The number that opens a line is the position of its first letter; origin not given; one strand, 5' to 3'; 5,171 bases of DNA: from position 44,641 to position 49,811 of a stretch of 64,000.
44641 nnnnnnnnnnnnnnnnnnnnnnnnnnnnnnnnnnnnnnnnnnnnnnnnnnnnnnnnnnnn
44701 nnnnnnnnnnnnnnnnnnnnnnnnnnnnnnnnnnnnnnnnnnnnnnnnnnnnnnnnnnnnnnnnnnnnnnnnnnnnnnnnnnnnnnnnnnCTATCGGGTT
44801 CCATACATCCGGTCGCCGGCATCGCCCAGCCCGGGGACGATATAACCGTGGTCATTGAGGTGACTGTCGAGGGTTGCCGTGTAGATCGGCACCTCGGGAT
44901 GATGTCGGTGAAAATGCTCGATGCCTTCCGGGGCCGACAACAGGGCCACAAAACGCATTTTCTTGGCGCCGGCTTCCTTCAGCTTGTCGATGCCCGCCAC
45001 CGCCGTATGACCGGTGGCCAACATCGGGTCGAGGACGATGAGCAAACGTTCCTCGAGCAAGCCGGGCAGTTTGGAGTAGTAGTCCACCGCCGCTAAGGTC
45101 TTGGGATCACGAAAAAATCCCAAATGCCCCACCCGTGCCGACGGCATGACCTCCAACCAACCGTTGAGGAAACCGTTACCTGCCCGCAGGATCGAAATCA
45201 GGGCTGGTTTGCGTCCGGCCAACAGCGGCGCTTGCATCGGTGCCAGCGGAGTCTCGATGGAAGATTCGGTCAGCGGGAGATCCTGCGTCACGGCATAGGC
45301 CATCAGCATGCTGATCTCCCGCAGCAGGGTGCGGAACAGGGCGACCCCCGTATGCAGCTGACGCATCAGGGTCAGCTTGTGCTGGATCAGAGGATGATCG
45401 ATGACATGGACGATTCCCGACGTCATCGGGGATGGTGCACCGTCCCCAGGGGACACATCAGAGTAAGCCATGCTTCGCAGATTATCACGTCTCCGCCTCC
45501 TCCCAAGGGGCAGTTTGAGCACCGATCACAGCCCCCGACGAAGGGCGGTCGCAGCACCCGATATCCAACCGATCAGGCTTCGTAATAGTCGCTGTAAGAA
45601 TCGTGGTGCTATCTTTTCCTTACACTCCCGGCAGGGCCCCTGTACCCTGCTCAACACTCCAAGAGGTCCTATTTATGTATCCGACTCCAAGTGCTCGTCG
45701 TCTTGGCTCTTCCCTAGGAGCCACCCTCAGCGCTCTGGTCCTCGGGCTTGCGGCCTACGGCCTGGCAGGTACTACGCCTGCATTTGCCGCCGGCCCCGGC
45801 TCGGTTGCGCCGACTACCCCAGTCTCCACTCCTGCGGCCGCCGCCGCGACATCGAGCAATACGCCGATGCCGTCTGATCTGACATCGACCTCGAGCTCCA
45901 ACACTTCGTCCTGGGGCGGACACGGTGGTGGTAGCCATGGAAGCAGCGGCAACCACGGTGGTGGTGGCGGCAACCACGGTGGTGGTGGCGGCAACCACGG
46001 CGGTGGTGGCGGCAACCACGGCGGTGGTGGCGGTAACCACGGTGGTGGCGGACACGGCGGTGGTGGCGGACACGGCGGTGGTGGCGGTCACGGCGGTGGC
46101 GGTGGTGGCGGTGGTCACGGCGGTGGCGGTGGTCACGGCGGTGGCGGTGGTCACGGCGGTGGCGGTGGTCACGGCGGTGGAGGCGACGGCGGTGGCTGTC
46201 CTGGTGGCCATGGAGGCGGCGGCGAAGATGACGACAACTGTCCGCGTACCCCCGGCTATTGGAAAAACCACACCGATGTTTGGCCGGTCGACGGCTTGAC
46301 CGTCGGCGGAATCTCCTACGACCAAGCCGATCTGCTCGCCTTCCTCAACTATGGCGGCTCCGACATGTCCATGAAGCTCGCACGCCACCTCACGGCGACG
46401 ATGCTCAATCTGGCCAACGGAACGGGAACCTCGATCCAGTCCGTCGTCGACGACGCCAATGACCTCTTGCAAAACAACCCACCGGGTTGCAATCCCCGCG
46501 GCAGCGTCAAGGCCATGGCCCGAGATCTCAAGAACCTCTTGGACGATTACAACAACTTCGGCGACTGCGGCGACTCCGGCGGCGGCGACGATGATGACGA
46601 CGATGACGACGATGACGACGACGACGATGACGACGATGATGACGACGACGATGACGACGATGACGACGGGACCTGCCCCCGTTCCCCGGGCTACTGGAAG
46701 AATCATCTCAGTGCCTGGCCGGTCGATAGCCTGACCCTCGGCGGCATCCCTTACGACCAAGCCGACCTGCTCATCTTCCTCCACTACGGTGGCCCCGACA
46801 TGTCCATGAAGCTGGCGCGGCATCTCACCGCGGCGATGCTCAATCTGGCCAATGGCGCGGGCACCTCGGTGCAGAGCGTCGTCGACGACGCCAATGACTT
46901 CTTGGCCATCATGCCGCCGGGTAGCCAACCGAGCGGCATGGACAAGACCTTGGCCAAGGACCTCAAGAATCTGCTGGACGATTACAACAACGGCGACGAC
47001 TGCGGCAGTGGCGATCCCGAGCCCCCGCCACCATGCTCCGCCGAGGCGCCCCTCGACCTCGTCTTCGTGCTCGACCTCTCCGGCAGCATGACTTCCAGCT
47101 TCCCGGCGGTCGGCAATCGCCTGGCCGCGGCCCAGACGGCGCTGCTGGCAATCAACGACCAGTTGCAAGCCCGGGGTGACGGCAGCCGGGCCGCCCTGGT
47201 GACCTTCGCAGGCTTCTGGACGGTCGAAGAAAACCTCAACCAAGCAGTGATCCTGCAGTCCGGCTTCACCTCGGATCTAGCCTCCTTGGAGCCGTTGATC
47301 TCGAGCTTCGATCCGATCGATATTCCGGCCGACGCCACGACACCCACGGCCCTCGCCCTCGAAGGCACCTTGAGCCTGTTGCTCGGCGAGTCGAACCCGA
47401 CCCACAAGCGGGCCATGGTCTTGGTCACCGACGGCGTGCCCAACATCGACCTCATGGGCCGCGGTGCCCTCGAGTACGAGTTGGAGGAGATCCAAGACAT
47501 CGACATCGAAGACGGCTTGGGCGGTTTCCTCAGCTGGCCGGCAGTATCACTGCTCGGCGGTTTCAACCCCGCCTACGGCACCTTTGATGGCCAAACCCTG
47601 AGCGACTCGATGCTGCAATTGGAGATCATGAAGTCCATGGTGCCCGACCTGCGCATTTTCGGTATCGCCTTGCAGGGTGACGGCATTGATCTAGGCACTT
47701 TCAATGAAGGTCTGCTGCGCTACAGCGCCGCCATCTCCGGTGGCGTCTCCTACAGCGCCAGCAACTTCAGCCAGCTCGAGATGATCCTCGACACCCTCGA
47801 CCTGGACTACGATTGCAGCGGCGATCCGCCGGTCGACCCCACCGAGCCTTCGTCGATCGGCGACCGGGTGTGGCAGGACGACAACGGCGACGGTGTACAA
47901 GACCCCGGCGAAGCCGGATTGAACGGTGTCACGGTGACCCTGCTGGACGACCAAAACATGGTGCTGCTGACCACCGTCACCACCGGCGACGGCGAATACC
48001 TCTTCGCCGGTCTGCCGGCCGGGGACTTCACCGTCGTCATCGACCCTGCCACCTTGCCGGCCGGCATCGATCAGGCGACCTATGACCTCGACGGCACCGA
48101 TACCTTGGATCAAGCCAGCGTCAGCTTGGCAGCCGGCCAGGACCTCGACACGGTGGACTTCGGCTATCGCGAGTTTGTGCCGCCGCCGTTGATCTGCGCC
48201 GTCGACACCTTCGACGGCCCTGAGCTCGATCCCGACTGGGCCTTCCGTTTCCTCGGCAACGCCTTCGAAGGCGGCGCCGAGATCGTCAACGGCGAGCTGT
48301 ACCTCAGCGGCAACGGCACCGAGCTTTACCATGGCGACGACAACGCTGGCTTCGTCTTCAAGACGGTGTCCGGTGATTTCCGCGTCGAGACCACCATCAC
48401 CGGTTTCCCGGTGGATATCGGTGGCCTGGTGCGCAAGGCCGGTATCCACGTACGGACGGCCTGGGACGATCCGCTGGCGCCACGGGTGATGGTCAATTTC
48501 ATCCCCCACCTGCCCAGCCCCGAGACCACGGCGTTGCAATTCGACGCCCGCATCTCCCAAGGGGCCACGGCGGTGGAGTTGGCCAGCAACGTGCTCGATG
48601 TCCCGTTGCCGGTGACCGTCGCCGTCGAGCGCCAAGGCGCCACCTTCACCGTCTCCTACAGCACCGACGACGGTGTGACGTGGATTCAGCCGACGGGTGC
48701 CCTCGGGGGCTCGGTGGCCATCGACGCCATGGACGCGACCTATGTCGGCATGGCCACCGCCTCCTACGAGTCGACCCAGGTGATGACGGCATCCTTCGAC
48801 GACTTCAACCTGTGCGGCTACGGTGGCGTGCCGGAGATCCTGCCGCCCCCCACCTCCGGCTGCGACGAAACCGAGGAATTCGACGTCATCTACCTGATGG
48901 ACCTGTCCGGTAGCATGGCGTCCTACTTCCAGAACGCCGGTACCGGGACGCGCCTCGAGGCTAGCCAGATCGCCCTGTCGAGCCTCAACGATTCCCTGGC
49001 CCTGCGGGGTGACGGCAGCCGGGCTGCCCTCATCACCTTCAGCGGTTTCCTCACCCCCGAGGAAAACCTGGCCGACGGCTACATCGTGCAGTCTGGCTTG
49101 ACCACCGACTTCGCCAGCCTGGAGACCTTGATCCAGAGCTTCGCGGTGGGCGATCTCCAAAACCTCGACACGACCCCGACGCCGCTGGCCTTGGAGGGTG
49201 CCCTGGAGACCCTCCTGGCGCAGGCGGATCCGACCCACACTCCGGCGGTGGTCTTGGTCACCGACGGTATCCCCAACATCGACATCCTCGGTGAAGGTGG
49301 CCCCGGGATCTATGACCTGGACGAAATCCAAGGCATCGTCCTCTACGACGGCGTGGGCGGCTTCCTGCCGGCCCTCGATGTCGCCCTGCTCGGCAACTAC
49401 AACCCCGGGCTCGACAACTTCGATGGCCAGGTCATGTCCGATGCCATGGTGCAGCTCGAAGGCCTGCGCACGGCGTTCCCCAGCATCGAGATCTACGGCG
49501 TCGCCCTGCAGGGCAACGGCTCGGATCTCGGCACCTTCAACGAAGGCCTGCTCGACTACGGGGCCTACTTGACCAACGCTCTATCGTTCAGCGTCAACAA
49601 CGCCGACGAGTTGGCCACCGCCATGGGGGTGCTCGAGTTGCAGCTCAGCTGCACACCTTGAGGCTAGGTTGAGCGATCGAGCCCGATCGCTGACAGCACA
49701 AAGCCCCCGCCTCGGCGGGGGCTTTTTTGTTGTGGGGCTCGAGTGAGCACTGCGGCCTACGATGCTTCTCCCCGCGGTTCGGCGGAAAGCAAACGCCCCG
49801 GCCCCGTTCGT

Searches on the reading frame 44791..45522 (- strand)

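Call 67: search_protein_families(library=pfam, proteins=[window:44791-45522:-], max_evalue=0.0001)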
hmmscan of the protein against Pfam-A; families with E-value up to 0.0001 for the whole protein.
window:44791-45522:- (243 aa): 2 families
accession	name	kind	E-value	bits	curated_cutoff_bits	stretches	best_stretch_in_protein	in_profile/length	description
PF14681.12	UPRTase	-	2.9e-67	226.6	27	1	40-242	1-206/206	Uracil phosphoribosyltransferase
PF00156.33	Pribosyltran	-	1.5e-05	24.8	26.3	1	106-202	31-131/158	Phosphoribosyl transferase domain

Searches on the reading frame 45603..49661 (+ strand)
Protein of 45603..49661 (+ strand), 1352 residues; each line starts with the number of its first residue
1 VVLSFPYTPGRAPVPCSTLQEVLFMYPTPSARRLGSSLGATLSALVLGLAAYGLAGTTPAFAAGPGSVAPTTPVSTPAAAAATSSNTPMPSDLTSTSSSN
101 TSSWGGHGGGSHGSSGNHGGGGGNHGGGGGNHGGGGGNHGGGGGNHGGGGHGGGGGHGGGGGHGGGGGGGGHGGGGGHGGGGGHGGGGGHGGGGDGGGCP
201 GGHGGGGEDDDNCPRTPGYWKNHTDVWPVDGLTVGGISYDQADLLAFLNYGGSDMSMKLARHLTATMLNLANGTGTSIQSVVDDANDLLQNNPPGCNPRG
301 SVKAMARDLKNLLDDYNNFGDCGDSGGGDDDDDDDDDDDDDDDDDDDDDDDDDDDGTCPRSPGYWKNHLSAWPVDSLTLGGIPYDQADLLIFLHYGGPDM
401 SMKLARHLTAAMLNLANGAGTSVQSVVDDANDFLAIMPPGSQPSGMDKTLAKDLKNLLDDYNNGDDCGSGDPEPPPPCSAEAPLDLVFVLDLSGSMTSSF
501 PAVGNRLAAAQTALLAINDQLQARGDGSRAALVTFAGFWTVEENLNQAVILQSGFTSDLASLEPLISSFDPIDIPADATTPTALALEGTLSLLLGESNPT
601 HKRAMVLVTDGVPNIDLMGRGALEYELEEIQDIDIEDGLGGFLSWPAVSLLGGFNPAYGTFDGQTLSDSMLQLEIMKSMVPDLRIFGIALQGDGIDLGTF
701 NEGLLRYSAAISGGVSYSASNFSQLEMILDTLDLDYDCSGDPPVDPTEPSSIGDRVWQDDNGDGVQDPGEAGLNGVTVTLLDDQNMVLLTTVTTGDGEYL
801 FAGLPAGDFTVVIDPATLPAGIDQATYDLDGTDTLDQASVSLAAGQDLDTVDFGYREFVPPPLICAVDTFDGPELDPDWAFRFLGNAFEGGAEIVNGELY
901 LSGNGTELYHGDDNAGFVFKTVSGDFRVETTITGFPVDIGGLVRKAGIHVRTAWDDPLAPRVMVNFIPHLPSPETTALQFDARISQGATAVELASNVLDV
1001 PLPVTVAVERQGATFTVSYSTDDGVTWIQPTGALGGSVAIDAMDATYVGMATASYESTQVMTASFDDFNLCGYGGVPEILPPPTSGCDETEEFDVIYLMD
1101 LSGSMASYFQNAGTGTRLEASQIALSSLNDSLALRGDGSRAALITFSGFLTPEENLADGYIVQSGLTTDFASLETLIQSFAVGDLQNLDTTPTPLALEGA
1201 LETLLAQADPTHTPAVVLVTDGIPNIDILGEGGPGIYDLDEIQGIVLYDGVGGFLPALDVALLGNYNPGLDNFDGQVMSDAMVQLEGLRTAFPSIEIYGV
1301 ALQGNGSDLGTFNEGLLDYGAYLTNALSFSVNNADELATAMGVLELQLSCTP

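Call 67: search_protein_families(library=pfam, proteins=[window:45603-49661:+], max_evalue=0.0001)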
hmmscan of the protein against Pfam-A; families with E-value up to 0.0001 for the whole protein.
window:45603-49661:+ (1352 aa): 4 families
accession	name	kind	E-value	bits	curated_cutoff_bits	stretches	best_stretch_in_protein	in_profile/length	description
PF17210.9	SdrD_B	-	5.3e-21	75.3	29.7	1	751-855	2-112/112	SdrD B-like domain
PF13519.12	VWA_2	-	8.5e-17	62.2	27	2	486-611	1-106/107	von Willebrand factor type A domain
PF00092.34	VWA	-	3.3e-13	50.6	23.8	1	485-615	1-117/174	von Willebrand factor type A domain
PF13620.12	CarboxypepD_reg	-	2.7e-06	28.1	32.3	1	765-814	6-55/82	Carboxypeptidase regulatory-like domain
